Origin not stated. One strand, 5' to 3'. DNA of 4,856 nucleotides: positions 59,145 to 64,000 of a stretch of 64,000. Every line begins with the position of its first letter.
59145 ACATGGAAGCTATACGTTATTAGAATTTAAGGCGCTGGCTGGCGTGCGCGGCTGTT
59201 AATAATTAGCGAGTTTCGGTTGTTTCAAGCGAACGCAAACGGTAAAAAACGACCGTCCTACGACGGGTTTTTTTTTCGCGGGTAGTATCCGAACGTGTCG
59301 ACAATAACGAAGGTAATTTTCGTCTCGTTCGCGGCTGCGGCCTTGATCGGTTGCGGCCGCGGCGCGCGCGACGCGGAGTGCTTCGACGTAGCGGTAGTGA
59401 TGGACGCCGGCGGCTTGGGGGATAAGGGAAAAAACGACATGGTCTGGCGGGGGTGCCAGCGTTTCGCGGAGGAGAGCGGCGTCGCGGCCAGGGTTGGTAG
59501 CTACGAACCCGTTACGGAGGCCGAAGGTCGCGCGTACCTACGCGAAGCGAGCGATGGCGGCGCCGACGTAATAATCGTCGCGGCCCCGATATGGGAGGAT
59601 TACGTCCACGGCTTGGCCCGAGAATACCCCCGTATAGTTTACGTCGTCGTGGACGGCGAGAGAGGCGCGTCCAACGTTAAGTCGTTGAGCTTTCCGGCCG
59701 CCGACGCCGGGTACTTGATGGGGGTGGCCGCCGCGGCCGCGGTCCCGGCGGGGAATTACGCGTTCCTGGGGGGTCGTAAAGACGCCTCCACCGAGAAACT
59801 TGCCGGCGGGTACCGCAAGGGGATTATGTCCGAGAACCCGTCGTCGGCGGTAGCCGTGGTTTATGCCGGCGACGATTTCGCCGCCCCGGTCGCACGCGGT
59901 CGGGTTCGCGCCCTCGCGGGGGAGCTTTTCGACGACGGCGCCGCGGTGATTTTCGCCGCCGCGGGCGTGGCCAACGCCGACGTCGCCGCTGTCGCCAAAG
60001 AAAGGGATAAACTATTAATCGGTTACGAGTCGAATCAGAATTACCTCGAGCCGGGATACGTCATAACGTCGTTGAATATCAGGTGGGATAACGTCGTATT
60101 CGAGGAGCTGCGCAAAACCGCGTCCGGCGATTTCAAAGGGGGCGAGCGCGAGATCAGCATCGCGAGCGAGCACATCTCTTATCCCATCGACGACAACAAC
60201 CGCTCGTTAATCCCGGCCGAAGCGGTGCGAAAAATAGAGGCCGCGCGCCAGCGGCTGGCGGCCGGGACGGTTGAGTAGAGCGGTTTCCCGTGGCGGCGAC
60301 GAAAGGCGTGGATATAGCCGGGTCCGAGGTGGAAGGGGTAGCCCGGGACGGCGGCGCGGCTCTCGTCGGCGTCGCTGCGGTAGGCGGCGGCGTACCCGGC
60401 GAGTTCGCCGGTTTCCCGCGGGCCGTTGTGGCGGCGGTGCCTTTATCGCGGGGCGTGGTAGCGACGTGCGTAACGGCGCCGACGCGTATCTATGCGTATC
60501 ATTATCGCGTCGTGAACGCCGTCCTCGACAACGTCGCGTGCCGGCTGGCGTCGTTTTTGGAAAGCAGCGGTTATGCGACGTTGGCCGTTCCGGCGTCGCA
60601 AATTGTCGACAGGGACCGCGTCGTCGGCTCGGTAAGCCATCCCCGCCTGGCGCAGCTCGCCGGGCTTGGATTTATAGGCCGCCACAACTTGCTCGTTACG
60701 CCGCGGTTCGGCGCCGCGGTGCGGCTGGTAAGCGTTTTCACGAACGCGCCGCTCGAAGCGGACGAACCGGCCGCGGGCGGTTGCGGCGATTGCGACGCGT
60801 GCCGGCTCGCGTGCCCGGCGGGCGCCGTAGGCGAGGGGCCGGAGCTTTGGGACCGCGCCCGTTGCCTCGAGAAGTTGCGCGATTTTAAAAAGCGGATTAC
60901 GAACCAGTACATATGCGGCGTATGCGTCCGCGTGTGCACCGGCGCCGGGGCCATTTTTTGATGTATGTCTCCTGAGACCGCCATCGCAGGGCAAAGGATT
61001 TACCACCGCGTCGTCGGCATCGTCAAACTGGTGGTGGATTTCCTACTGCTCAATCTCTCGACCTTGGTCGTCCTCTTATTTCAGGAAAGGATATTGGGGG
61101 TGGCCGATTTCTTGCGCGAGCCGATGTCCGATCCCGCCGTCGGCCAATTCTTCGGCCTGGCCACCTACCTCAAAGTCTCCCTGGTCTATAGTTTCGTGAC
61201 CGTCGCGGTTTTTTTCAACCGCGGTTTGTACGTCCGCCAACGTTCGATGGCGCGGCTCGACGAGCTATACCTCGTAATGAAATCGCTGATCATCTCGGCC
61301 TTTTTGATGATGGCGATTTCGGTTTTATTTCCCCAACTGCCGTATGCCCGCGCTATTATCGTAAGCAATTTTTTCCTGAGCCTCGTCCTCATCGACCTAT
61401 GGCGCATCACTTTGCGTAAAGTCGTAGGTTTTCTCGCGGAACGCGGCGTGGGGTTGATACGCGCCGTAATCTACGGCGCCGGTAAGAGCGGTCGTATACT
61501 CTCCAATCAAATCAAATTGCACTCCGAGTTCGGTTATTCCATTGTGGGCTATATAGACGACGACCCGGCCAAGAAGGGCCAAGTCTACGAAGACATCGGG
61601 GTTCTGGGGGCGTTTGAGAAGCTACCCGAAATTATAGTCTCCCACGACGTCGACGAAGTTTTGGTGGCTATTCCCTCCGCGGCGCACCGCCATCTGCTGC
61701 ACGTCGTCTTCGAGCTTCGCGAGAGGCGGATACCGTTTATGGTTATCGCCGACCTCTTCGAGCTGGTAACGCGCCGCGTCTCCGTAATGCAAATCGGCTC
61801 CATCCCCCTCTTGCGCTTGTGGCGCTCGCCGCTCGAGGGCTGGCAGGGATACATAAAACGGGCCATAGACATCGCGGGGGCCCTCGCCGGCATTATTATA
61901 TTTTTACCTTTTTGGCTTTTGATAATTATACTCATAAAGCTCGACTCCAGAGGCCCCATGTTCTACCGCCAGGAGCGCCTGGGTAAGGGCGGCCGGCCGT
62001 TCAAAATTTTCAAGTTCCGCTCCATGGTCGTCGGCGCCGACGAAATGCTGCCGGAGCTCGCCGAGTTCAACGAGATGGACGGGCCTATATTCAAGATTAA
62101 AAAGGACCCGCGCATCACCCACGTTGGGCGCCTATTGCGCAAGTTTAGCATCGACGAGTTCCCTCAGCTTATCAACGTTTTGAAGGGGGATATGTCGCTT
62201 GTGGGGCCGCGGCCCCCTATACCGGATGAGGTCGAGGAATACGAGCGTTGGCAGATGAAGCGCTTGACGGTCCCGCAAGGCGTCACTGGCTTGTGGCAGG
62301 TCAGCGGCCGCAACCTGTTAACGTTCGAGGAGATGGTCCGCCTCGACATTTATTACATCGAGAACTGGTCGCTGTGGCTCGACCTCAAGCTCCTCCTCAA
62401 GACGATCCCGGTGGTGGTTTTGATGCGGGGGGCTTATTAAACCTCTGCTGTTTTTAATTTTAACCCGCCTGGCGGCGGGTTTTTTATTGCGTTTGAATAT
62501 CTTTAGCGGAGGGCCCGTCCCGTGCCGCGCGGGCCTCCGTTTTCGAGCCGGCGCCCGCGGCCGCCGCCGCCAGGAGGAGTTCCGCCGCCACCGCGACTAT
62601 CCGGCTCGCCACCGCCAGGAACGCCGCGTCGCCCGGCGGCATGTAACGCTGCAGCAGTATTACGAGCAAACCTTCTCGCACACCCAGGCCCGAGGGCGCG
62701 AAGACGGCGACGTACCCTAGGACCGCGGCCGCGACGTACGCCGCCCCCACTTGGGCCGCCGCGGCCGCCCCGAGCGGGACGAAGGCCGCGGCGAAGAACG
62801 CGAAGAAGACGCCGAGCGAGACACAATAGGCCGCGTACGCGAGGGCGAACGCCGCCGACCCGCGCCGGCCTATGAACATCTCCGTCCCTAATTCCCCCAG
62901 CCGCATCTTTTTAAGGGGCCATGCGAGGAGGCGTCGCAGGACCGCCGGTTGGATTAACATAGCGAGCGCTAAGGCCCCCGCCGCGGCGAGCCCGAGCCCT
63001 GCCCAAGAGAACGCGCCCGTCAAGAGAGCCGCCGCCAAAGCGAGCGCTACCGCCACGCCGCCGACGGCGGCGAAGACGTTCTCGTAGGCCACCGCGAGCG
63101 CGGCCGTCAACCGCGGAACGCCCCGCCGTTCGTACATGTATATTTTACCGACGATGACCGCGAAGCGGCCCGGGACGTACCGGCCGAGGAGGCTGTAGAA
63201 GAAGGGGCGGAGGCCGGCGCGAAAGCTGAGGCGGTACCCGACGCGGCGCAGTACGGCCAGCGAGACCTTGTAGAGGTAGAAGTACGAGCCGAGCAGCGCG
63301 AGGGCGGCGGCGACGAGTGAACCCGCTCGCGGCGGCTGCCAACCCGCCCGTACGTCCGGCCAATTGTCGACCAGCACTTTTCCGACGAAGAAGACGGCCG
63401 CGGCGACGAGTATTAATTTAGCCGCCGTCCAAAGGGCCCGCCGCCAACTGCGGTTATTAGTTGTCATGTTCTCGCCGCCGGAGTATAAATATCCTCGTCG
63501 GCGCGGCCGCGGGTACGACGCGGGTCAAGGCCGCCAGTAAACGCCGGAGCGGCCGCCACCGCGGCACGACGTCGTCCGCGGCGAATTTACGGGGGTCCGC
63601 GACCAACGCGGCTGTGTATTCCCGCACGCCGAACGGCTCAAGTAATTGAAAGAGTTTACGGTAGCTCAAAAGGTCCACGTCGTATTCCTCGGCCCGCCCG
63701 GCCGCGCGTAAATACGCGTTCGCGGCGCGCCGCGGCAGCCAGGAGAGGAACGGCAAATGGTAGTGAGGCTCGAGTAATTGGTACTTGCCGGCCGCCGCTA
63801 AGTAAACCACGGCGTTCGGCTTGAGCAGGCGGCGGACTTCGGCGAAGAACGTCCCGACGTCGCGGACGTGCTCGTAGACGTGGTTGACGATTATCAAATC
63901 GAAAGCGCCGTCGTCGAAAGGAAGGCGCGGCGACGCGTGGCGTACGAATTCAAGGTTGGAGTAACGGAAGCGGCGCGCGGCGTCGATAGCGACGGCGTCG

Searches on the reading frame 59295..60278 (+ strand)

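Call 13: search_protein_families(library=pfam, proteins=[window:59295-60278:+])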
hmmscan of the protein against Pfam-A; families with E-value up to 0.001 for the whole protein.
window:59295-60278:+ (327 aa): 2 families
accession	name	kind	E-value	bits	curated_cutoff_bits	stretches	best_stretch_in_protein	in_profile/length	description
PF02608.20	Bmp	-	2.7e-39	135.4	24.1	1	32-285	3-256/301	ABC transporter substrate-binding protein PnrA-like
PF13407.12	Peripla_BP_4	-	0.00044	20.3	35.1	1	50-249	16-221/258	Periplasmic binding protein domain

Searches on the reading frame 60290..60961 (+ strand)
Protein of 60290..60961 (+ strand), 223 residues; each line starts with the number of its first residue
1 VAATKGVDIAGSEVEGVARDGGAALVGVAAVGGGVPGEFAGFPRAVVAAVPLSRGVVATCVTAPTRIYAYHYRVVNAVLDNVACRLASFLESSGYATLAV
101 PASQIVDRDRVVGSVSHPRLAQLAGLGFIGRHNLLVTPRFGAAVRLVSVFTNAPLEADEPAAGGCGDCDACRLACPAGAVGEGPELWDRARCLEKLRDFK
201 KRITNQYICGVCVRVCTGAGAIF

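Call 13: search_protein_families(library=pfam, proteins=[window:60290-60961:+])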
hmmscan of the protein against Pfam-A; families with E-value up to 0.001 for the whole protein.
window:60290-60961:+ (223 aa): 1 family
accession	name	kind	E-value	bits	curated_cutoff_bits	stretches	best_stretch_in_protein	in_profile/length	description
PF13484.11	Fer4_16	-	8.2e-06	26.9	30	1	165-216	2-63/66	4Fe-4S double cluster binding domain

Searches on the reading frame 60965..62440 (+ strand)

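Call 13: search_protein_families(library=pfam, proteins=[window:60965-62440:+])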
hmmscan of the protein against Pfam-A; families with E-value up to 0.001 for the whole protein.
window:60965-62440:+ (491 aa): 4 families
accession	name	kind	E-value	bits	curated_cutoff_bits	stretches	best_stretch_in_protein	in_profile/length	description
PF02397.22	Bac_transf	-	7.1e-69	231.4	27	1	298-485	1-178/179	Bacterial sugar transferase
PF13727.12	CoA_binding_3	-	2.7e-19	70.3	25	1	86-261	3-174/175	CoA-binding domain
PF01408.29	GFO_IDH_MocA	-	0.00032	21.8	24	1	165-245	1-79/120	Oxidoreductase family, NAD-binding Rossmann fold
PF17836.7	PglD_N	-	0.00082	20.3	23.4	0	168-243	3-72/78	PglD N-terminal domain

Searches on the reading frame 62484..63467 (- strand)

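Call 13: search_protein_families(library=pfam, proteins=[window:62484-63467:-])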
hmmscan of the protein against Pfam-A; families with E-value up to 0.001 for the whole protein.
window:62484-63467:- (327 aa): 1 family
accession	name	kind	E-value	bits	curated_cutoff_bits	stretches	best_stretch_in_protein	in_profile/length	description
PF03706.18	LPG_synthase_TM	-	5.9e-13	49.4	33.4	1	16-295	3-297/302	Lysylphosphatidylglycerol synthase TM region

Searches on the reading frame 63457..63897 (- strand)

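Call 13: search_protein_families(library=pfam, proteins=[window:63457-63897:-])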
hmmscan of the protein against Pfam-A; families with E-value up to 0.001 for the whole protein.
window:63457-63897:- (146 aa): 2 families
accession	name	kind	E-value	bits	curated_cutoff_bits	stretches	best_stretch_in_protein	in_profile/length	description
PF08241.18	Methyltransf_11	-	0.00048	21.2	21.2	1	2-32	64-94/95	Methyltransferase domain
PF13489.12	Methyltransf_23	-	0.00089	19.5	27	0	2-45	85-124/164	Methyltransferase domain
